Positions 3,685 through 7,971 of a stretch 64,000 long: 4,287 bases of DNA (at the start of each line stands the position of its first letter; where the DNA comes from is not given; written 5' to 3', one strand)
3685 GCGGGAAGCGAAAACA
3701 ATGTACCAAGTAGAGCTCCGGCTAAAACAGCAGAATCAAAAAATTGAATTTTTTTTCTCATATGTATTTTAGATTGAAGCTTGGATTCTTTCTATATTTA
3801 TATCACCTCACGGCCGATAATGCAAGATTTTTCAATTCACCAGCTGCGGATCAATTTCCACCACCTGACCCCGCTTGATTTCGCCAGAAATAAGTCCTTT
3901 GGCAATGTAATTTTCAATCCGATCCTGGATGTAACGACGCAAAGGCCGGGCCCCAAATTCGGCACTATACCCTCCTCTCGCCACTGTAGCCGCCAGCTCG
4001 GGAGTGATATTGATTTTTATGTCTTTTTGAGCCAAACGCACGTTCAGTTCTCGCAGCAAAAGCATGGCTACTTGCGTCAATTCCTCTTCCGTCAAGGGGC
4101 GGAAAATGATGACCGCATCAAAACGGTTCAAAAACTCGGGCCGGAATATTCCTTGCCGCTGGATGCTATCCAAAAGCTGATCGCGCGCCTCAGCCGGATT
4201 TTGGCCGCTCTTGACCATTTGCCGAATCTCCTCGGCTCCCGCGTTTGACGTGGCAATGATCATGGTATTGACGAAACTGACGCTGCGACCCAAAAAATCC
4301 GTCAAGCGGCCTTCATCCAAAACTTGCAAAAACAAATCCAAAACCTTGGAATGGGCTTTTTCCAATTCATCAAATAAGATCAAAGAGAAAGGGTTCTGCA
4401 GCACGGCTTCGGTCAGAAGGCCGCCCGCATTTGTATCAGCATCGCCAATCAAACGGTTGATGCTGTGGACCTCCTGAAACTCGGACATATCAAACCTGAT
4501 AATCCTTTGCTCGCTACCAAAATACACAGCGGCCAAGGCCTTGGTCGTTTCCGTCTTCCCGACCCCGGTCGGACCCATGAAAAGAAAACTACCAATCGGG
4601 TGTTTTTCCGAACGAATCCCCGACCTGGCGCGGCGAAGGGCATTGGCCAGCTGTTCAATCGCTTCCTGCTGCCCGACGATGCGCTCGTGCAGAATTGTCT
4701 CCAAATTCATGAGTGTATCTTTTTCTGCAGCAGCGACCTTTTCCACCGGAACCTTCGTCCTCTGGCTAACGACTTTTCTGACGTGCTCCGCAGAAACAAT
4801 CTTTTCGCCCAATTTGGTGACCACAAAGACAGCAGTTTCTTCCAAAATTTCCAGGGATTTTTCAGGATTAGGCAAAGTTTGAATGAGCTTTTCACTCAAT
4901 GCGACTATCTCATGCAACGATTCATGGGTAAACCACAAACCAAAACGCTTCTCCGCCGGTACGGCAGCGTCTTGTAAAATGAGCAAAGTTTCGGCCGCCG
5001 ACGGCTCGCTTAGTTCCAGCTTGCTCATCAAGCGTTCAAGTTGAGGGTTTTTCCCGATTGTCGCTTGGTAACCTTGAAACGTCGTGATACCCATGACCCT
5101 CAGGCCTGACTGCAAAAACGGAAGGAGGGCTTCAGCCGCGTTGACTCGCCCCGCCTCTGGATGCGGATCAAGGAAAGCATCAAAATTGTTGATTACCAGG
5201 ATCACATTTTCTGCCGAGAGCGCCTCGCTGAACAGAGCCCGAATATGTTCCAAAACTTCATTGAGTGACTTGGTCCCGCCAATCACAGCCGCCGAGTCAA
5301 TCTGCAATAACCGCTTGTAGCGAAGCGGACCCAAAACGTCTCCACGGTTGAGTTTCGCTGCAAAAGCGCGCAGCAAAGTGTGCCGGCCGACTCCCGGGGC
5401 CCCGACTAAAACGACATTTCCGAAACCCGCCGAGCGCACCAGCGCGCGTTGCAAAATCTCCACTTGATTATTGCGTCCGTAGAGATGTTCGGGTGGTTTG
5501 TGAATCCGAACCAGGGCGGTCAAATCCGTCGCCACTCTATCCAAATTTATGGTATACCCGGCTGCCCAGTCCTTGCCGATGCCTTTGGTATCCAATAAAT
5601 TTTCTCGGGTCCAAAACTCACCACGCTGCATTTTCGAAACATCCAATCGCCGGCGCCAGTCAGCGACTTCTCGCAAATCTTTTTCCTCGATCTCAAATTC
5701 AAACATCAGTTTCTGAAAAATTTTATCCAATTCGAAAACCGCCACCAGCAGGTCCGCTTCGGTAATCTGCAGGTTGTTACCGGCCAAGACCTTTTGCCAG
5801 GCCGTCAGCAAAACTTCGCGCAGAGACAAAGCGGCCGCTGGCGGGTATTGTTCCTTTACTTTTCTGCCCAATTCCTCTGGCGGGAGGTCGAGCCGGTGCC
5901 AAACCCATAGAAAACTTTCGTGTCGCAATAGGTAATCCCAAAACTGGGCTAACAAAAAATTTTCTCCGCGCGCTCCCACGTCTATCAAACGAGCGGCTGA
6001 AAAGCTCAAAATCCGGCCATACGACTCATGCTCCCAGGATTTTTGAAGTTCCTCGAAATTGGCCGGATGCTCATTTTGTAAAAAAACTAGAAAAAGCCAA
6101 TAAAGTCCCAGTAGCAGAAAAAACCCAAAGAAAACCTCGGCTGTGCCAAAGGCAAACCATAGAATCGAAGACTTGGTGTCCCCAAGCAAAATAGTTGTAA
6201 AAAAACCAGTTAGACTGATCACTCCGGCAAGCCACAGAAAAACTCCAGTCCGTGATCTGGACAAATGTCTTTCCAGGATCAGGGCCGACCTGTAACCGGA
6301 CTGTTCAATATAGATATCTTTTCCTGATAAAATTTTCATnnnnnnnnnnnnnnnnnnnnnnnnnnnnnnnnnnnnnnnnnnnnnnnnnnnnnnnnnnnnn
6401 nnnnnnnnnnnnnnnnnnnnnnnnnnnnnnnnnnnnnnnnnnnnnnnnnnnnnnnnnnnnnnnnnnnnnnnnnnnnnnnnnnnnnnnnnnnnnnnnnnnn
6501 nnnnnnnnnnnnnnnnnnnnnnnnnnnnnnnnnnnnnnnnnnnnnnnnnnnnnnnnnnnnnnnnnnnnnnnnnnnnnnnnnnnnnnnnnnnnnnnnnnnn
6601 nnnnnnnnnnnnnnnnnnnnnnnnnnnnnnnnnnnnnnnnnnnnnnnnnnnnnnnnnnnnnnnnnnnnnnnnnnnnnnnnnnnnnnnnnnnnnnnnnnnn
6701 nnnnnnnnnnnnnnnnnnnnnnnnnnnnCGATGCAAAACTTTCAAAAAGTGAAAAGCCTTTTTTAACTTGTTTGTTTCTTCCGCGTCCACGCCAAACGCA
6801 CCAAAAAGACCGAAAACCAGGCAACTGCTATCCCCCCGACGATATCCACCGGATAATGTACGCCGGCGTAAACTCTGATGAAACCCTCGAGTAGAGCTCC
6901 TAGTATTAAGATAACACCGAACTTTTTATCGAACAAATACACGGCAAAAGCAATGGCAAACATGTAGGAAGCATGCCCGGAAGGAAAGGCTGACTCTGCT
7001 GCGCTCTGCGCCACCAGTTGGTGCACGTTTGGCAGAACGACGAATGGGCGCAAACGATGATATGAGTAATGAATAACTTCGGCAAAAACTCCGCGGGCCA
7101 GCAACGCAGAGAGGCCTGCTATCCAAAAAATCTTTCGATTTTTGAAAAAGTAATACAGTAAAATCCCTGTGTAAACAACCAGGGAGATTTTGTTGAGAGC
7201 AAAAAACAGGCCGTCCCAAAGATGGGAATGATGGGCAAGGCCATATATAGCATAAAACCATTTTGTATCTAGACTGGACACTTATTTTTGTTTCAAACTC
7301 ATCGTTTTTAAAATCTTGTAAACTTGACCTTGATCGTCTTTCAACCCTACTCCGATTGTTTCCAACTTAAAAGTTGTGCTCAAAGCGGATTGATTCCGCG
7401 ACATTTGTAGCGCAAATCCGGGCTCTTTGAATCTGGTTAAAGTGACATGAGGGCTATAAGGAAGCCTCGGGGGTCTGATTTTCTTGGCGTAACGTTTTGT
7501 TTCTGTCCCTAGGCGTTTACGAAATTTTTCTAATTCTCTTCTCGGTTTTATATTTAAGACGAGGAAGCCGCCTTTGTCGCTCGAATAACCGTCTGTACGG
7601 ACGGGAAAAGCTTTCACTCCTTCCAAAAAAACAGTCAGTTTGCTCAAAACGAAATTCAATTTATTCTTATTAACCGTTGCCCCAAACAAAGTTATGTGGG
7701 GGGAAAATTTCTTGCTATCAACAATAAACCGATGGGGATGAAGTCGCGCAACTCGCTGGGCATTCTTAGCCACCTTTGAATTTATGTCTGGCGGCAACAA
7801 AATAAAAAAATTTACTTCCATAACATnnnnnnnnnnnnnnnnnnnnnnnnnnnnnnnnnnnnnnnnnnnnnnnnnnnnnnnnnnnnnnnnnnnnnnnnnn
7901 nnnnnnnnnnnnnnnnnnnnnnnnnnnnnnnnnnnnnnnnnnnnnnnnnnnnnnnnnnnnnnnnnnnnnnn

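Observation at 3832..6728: Membrane-anchored ClpB-like paralog with a dead D1 ATPase ring, coupled to a small membrane protein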

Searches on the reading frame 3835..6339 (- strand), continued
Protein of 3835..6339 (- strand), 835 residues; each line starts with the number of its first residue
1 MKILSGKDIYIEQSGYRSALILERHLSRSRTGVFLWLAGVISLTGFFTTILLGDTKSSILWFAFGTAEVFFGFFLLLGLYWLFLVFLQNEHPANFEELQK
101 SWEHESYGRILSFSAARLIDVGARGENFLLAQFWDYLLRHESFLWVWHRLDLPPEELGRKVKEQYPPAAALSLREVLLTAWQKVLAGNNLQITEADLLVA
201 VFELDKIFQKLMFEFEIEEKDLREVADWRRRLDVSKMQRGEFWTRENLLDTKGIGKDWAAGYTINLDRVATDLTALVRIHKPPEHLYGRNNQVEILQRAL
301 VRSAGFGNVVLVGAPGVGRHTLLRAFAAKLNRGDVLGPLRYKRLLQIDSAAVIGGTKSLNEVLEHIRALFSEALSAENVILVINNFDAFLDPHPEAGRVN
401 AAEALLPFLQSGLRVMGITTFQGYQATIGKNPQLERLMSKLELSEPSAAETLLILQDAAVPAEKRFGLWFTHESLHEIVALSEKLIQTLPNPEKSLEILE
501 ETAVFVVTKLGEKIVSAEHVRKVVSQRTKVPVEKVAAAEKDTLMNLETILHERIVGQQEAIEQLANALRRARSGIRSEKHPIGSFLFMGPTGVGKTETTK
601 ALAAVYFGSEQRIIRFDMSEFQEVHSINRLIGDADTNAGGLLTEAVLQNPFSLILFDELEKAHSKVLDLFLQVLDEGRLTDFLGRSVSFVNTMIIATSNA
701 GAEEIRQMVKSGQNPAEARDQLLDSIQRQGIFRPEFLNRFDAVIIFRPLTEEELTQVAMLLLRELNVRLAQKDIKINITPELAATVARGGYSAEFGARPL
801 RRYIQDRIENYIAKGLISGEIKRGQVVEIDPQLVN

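Call 46: search_protein_families(library=padloc, proteins=[window:3835-6339:-], max_evalue=0.01)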
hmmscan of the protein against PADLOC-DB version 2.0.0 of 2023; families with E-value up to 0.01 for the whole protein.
window:3835-6339:- (835 aa): 8 families
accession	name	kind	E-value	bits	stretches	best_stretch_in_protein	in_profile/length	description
PDLC03838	DolB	-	2.2e-32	110.7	2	518-706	104-285/375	-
PDLC04606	PDC-M37B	-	8e-31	105.6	1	505-709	98-303/390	-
PDLC04605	PDC-M37B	-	3e-26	90.6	1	476-706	194-430/518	-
PDLC04140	mad8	-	3.7e-06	24.7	1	586-647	31-70/314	mads_8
PDLC00915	TRIP13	-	1.8e-05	22.3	0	307-377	64-133/302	TRIP13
PDLC02195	IetA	-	0.00078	16.8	0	521-604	72-159/395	-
PDLC04232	IetA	-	0.0016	16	0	300-366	107-171/330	-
PDLC02196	IetA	-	0.002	15.6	0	544-604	87-144/374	-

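Call 59: predict_structure(alignment_id=A4)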
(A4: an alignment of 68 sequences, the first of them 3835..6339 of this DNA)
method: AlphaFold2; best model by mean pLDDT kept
length: 835 residues; sequences in the alignment: 68
mean_pLDDT: 89.1   pTM: 0.80
mean pLDDT of the five models: 89.1, 88.9, 87.4, 86.3, 85.0
residues with pLDDT >= 90: 529; 70-90: 264; 50-70: 38; < 50: 4
segments of 3 or more residues with pLDDT < 50: none
pLDDT, mean of each block of 10 residues (from residue 1): 76 94 93 97 96 87 95 97 90 87 93 95 95 95 94 95 94 96 89 93 96 94 92 82 66 51 83 86 67 90 79 88 88 83 90 84 91 90 93 76 90 93 91 91 90 91 94 96 85 93 95 94 89 72 89 89 90 76 94 92 90 94 88 83 90 95 91 89 84 94 91 89 91 91 93 92 92 92 92 88 93 91 90 82
secondary structure, 60 per line:
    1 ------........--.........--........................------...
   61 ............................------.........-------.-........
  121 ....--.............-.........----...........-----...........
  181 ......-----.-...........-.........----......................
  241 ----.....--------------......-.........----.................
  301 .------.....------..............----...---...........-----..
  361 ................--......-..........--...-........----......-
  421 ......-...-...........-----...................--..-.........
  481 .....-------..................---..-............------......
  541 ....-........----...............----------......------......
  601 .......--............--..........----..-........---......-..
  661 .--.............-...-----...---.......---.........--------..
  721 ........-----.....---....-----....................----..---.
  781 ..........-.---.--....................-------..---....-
elements in order (helices of 4 or more, strands of 3 or more residues): H7-14 H17-25 H28-51 H58-88 H95-103 H113-122 E127-129 H130-139 H141-149 H154-164 E170-172 H173-186 H194-204 H206-214 H219-240 H245-249 H264-269 H273-279 H284-301 E308-312 H319-332 E343-348 H349-353 H359-376 E379-384 H386-389 E390-395 E398-400 H402-409 E414-419 H421-426 H432-437 E438-442 H448-466 H472-485 H493-510 H517-528 H535-544 H546-553 H558-572 E583-588 H595-607 E613-617 H618-621 H624-631 H641-648 E652-657 H664-676 E678-680 E686-688 E692-698 H702-710 H719-728 H734-738 E742-745 H751-770 H780-790 H799-818 H831-834

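Call 63: fold_search(model_id=the predicted structure, library=pdb)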
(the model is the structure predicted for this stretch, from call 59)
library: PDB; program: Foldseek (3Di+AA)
matches with E <= 10: 1587; with E <= 0.001: 1159
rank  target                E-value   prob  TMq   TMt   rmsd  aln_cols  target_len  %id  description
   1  9a66_A                1.3e-48  1.00  0.58  0.60  19.7       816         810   28  Integrative model of CLPC-CLPP by crosslinking MS and deep learning (released 2024-09-18)
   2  9rai_b                2.2e-44  1.00  0.57  0.61  18.0       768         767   29  Structure of the S.aureus MecA/ClpC/ClpP degradation system (released 2025-09-10)
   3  9rai_c                4.0e-43  1.00  0.55  0.59  17.4       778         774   29  Structure of the S.aureus MecA/ClpC/ClpP degradation system (released 2025-09-10)
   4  9rai_d                5.7e-43  1.00  0.55  0.60  18.3       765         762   28  Structure of the S.aureus MecA/ClpC/ClpP degradation system (released 2025-09-10)
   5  9rai_e                6.9e-43  1.00  0.56  0.60  18.4       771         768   28  Structure of the S.aureus MecA/ClpC/ClpP degradation system (released 2025-09-10)
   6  9gi1_b                1.6e-42  1.00  0.57  0.79   5.1       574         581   37  Structure of the S.aureus MecA/ClpC/ClpP degradation system (released 2025-08-20)
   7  9gi1_d                2.5e-42  1.00  0.56  0.77   5.4       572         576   36  Structure of the S.aureus MecA/ClpC/ClpP degradation system (released 2025-08-20)
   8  9gi1_e                2.9e-42  1.00  0.57  0.78   5.1       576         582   36  Structure of the S.aureus MecA/ClpC/ClpP degradation system (released 2025-08-20)
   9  6qs6_A                3.9e-42  1.00  0.55  0.76   5.4       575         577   35  ClpB (DWB and K476C mutant) bound to casein in presence of ATPgammaS - state KC-1 (released 2019-07-03)
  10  9gi1_c                9.6e-42  1.00  0.56  0.75   5.2       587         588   36  Structure of the S.aureus MecA/ClpC/ClpP degradation system (released 2025-08-20)
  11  7abr_D                2.7e-41  1.00  0.55  0.76   5.4       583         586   37  Cryo-EM structure of B. subtilis ClpC (DWB mutant) hexamer bound to a substrate polypeptide (released 2021-10-06)
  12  9if4_D                3.6e-41  1.00  0.54  0.74   5.4       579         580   33  Structure of the Mycobacterium Tuberculosis ClpC1P1P2 complex bound to the activator Bz-Leu-Leu (released 2025-08-27)
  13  9rai_f                5.9e-41  1.00  0.56  0.62  17.4       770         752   28  Structure of the S.aureus MecA/ClpC/ClpP degradation system (released 2025-09-10)
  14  7abr_B                6.5e-41  1.00  0.55  0.77   5.3       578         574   36  Cryo-EM structure of B. subtilis ClpC (DWB mutant) hexamer bound to a substrate polypeptide (released 2021-10-06)
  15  6w6j_D                6.5e-41  1.00  0.54  0.62  23.9       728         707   30  The Mycobacterium tuberculosis ClpB disaggregase hexamer structure with a locally refined N-terminal domain in the pre (released 2021-05-26)
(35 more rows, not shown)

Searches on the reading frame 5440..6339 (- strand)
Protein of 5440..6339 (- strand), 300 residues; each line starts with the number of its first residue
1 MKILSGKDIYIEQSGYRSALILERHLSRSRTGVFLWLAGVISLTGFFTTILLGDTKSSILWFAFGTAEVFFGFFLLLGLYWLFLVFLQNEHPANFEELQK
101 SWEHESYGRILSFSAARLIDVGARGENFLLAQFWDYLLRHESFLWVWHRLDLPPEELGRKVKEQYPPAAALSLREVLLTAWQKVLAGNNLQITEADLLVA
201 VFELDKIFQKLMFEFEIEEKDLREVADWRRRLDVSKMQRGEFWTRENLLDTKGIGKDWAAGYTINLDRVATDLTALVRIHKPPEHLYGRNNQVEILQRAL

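Call 87: find_homologous_proteins(query=A5, max_evalue=0.00001)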
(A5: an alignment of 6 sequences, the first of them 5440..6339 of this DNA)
Query A5 (6 sequences): 8000 candidates shared short words with the query, none scored E <= 0.00001.

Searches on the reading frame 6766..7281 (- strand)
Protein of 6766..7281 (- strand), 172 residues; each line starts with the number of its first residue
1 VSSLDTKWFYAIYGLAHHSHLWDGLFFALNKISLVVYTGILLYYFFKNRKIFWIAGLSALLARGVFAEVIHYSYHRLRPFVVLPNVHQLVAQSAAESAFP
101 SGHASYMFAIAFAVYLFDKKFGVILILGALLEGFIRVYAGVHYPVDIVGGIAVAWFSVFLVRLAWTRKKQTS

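Call 7: search_protein_families(library=ncbifam, proteins=[window:6766-7281:-], max_evalue=0.01)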
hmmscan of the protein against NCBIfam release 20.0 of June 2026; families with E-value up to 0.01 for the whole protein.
window:6766-7281:- (172 aa): 3 families
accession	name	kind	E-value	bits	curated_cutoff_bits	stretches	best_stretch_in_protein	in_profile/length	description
NF047884.1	UdeprDiPSep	equivalog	4.5e-15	56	250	1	40-161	62-184/188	undecaprenyl-diphosphatase SepP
NF008813.0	PRK11837.1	equivalog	4e-13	49.7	229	1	49-167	58-174/202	undecaprenyl-diphosphate phosphatase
NF007975.0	PRK10699.1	equivalog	0.00073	19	261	1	83-162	143-227/254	phosphatidylglycerophosphatase B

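Call 8: search_protein_families(library=pfam, proteins=[window:6766-7281:-], max_evalue=0.01)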
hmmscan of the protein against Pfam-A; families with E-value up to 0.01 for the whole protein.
window:6766-7281:- (172 aa): 3 families
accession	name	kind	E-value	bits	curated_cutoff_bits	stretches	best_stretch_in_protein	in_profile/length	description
PF01569.27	PAP2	-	1.6e-17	63.9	27.2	1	57-166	6-126/130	PAP2 superfamily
PF14378.12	PAP2_3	-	1.5e-07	31.8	27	1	90-158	118-188/190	PAP2 superfamily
PF14360.12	PAP2_C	-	0.00047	21.1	27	1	101-158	8-69/74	PAP2 superfamily C-terminal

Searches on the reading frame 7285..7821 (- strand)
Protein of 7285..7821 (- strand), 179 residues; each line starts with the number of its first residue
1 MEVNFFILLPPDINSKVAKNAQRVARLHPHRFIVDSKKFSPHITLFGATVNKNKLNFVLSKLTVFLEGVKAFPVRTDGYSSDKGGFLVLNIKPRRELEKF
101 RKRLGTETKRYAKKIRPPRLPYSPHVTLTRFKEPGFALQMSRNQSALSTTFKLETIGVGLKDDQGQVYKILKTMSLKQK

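Call 84: search_protein_families(library=pfam, proteins=[window:7285-7821:-], max_evalue=0.001)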
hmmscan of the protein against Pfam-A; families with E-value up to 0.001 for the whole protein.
window:7285-7821:- (179 aa): 2 families
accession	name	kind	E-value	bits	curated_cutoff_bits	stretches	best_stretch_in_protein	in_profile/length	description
PF13563.12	2_5_RNA_ligase2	-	1.9e-13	51.2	27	1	27-136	12-121/152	2'-5' RNA ligase superfamily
PF02834.22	LigT_PEase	-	1.4e-09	38.4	23.3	0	94-161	8-77/87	LigT like Phosphoesterase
